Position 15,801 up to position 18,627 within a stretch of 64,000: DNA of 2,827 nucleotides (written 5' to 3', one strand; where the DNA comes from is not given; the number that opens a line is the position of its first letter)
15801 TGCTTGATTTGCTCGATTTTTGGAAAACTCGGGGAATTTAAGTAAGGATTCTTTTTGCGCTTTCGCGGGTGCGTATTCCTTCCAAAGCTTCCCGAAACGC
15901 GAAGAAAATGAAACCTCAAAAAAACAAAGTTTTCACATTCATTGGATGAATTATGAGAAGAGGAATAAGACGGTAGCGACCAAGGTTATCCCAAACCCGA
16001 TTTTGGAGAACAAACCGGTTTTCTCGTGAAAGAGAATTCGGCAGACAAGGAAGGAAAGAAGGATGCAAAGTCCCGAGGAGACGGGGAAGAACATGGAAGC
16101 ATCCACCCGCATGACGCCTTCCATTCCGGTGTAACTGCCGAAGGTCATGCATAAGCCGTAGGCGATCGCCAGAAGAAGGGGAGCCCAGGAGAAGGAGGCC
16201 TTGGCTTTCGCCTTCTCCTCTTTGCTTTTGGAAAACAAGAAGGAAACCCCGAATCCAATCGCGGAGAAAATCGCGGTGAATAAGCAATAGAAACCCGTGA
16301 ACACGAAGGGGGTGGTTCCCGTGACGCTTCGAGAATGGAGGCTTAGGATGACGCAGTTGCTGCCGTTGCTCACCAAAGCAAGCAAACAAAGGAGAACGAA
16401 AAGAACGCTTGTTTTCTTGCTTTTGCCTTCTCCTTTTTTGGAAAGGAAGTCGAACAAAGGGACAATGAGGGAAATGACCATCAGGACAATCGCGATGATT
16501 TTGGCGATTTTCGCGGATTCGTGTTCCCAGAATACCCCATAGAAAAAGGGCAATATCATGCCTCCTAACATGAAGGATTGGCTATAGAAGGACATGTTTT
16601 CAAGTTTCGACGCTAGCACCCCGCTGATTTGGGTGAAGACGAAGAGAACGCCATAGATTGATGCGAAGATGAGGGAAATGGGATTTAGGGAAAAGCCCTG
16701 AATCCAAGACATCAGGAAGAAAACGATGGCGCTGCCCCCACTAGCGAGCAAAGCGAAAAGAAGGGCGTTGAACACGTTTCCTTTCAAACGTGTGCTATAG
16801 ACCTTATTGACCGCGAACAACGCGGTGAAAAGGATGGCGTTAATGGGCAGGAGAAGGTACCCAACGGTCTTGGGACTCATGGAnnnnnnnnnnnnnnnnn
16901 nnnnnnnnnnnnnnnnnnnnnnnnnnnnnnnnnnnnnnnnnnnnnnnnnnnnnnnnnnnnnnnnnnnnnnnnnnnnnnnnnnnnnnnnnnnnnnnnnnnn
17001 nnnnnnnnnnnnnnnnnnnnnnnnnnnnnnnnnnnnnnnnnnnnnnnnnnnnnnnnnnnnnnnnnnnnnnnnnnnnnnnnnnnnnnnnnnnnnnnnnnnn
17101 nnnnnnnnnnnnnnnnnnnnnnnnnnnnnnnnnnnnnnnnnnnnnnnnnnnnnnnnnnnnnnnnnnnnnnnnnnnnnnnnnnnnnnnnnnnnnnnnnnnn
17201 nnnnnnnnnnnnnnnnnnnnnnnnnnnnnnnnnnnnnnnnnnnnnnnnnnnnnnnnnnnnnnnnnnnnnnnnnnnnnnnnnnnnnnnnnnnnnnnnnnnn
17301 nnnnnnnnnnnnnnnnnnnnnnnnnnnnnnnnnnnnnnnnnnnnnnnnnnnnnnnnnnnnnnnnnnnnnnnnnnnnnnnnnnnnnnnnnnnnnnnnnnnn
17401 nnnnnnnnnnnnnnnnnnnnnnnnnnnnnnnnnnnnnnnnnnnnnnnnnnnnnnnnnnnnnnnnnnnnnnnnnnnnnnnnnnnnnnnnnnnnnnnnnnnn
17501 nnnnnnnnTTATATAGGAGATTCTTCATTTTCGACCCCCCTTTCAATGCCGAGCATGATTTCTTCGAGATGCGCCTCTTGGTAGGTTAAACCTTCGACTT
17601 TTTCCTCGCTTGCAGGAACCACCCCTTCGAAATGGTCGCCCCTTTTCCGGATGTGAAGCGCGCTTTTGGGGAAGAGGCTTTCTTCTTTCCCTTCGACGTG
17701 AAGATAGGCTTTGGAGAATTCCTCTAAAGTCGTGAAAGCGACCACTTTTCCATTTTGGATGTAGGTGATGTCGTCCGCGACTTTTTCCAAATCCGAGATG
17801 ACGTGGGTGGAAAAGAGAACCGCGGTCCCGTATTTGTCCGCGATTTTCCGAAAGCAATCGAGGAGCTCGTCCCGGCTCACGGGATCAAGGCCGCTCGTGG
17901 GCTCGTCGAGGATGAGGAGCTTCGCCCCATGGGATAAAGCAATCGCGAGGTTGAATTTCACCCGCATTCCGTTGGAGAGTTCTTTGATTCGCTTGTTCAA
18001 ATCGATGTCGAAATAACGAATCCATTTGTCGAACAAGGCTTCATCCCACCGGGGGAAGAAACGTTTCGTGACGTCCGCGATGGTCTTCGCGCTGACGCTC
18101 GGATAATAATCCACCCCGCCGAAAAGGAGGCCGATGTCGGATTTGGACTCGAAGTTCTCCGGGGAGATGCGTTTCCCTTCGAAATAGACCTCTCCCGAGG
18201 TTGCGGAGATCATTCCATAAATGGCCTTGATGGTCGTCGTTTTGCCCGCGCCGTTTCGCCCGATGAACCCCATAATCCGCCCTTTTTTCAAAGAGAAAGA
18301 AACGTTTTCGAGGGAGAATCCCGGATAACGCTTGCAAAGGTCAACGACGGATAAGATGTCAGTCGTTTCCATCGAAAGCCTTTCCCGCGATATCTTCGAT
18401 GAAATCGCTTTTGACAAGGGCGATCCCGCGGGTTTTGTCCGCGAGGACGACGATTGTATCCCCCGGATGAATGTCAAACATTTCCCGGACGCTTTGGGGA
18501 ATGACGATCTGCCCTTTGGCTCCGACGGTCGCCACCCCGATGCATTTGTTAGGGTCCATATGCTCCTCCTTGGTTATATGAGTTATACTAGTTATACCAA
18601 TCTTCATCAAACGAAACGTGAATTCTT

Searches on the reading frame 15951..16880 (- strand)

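Call 6: search_protein_families(library=pfam, proteins=[window:15951-16880:-], max_evalue=0.001)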
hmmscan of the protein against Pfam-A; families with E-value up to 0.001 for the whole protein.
window:15951-16880:- (309 aa): 0 families

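Call 22: search_protein_families(library=pfam, proteins=[window:15951-16880:-], max_evalue=1)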
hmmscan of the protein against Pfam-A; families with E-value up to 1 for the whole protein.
window:15951-16880:- (309 aa): 4 families
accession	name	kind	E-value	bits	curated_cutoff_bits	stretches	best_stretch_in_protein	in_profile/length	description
PF05251.17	Ost5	-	0.022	15.5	27.4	1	9-57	18-67/73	Oligosaccharyltransferase subunit 5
PF19545.4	DUF6069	-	0.037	14.6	27.2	1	100-143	54-96/129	Family of unknown function (DUF6069)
PF00892.27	EamA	-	0.27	12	28.2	0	15-140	7-132/135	EamA-like transporter family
PF18895.5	T4SS_pilin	-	0.93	10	26.6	1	202-245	21-62/71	Type IV secretion system pilin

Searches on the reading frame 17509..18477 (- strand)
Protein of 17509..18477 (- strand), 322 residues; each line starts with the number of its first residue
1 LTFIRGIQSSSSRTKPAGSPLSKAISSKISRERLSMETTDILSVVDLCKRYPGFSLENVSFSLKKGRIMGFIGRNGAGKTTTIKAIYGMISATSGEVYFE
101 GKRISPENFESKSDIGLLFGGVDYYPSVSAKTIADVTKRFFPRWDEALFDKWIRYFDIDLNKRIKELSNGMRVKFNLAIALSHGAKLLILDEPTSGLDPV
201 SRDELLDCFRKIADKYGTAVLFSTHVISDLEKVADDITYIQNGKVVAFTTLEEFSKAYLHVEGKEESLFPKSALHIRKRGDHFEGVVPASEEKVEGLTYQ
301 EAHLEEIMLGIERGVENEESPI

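Call 4: search_protein_families(library=pfam, proteins=[window:17509-18477:-], max_evalue=0.01)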
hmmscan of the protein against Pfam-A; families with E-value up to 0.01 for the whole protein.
window:17509-18477:- (322 aa): 4 families
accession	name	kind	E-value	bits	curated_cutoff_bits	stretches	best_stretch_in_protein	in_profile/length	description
PF00005.33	ABC_tran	-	4.2e-26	92.6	25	1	56-195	1-137/137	ABC transporter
PF13304.12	AAA_21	-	1.5e-16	61.8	27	2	163-225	234-298/304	AAA domain, putative AbiEii toxin, Type IV TA system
PF13175.12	AAA_15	-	0.00023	21.3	32.1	1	56-99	14-60/374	AAA ATPase domain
PF13476.12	AAA_23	-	0.0025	18.9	27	1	56-87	10-40/201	AAA domain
